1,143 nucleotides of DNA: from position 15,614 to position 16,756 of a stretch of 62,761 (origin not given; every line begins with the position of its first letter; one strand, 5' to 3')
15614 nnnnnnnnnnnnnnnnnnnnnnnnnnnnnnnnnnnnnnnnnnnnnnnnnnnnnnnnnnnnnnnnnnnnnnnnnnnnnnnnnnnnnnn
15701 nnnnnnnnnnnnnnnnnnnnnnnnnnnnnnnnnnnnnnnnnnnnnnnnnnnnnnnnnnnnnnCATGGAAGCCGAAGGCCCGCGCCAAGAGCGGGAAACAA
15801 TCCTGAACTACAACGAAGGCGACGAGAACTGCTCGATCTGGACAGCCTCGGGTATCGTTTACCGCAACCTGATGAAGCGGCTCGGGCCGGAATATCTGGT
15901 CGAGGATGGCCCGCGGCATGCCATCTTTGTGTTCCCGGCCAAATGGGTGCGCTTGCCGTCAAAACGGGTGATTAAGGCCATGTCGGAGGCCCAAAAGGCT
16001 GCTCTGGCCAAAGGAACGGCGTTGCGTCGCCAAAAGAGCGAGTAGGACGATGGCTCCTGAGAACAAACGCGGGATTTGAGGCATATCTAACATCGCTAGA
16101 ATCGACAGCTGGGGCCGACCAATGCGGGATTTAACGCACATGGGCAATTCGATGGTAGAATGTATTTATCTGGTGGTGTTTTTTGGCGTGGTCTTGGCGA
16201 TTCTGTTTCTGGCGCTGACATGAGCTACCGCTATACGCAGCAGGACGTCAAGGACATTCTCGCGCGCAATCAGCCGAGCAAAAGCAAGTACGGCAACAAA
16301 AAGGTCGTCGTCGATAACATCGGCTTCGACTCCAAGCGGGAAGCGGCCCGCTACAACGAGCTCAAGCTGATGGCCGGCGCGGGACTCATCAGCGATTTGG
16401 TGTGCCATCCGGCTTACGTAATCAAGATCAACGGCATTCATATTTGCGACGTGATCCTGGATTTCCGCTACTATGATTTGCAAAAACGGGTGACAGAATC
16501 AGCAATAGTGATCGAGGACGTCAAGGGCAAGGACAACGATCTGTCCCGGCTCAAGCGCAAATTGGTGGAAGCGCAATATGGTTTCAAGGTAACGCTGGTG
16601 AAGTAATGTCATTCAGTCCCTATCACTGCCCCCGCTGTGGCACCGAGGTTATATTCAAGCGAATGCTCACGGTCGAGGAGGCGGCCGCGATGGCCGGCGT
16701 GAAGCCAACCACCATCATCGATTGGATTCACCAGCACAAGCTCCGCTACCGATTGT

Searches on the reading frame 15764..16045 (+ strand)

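Call 3: search_protein_families(library=pfam, proteins=[window:15764-16045:+], max_evalue=0.1)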
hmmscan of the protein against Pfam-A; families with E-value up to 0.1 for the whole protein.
window:15764-16045:+ (93 aa): 1 family
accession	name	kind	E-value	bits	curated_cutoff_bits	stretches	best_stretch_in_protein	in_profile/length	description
PF08947.15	BPS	-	0.097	13.1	27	0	68-92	19-43/48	BPS (Between PH and SH2)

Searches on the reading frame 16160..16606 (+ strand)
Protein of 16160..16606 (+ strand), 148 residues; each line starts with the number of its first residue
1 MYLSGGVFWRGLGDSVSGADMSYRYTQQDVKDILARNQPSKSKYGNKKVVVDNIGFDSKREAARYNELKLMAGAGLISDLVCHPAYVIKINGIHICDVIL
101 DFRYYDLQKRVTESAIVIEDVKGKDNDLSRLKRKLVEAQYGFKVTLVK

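Call 3: search_protein_families(library=pfam, proteins=[window:16160-16606:+], max_evalue=0.1)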
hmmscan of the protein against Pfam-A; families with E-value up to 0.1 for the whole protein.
window:16160-16606:+ (148 aa): 2 families
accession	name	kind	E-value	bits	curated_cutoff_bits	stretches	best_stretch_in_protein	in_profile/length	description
PF06356.17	DUF1064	-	1.6e-15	57.9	24.7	1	41-140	1-101/117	Protein of unknown function (DUF1064)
PF19083.5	DUF5774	-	0.03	14.9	25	1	113-145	5-38/123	Family of unknown function (DUF5774)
